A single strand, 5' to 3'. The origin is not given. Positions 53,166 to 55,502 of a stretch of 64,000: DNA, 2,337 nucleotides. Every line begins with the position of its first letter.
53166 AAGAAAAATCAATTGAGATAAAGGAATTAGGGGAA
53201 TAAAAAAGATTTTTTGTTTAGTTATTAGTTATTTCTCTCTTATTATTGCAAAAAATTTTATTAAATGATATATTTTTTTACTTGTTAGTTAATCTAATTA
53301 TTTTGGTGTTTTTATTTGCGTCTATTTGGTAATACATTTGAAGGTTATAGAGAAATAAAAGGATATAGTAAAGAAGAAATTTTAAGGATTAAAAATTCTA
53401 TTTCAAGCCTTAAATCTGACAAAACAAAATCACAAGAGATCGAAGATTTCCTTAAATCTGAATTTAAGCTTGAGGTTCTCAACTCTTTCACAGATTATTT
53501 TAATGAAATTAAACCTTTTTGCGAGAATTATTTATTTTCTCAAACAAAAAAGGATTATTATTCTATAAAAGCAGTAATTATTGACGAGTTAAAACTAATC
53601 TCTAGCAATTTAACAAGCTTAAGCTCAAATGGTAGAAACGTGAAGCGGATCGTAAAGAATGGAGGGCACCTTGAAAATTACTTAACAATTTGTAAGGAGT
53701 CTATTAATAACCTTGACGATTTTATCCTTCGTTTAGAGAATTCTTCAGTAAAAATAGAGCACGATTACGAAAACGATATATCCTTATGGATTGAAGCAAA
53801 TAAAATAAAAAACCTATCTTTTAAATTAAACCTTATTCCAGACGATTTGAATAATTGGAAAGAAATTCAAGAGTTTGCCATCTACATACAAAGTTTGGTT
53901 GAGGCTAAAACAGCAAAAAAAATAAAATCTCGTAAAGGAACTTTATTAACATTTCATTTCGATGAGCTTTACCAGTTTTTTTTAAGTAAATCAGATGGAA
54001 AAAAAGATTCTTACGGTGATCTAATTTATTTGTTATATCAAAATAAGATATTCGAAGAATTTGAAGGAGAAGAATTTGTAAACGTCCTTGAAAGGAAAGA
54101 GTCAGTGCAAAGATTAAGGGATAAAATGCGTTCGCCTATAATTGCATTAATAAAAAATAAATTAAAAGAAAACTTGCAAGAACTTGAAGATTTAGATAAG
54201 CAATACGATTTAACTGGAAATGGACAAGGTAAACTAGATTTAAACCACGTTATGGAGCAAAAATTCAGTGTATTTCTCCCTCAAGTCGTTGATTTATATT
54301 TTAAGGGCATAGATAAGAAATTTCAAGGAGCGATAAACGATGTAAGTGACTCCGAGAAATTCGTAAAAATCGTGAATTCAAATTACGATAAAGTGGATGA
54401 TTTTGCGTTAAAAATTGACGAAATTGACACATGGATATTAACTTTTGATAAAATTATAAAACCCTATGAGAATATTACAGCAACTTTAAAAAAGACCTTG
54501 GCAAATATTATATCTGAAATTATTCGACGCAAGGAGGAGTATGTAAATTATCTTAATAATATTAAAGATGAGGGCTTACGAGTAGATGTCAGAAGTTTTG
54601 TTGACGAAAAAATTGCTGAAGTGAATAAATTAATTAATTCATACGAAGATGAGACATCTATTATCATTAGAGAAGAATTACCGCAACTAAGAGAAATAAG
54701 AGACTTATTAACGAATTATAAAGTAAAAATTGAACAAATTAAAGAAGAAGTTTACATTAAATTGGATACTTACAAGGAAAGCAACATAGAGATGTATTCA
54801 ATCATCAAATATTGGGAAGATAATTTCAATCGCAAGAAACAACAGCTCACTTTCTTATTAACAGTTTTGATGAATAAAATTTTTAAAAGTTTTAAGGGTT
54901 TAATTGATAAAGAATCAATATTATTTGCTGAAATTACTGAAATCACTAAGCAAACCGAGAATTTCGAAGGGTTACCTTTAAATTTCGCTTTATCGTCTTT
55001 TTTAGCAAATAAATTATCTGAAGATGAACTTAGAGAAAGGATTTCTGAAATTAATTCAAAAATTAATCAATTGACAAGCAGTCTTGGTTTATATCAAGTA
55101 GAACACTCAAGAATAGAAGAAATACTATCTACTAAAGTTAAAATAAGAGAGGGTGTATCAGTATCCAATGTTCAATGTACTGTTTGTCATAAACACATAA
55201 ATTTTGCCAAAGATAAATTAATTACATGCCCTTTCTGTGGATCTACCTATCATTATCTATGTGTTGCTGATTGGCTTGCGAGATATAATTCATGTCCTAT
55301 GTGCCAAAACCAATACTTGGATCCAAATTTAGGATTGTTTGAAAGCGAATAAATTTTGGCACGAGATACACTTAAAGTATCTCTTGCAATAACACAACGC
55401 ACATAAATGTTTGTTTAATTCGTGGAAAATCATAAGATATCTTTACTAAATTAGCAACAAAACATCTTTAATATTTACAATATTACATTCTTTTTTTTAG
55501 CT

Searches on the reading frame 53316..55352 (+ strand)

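Call 48: search_protein_families(library=pfam, proteins=[window:53316-55352:+], max_evalue=0.0001)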
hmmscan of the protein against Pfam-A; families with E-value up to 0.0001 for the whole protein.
window:53316-55352:+ (678 aa): 1 family
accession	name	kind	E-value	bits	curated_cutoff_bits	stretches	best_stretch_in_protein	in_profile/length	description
PF13639.12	zf-RING_2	-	8.8e-06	26.3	27.3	1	620-664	2-44/44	Ring finger domain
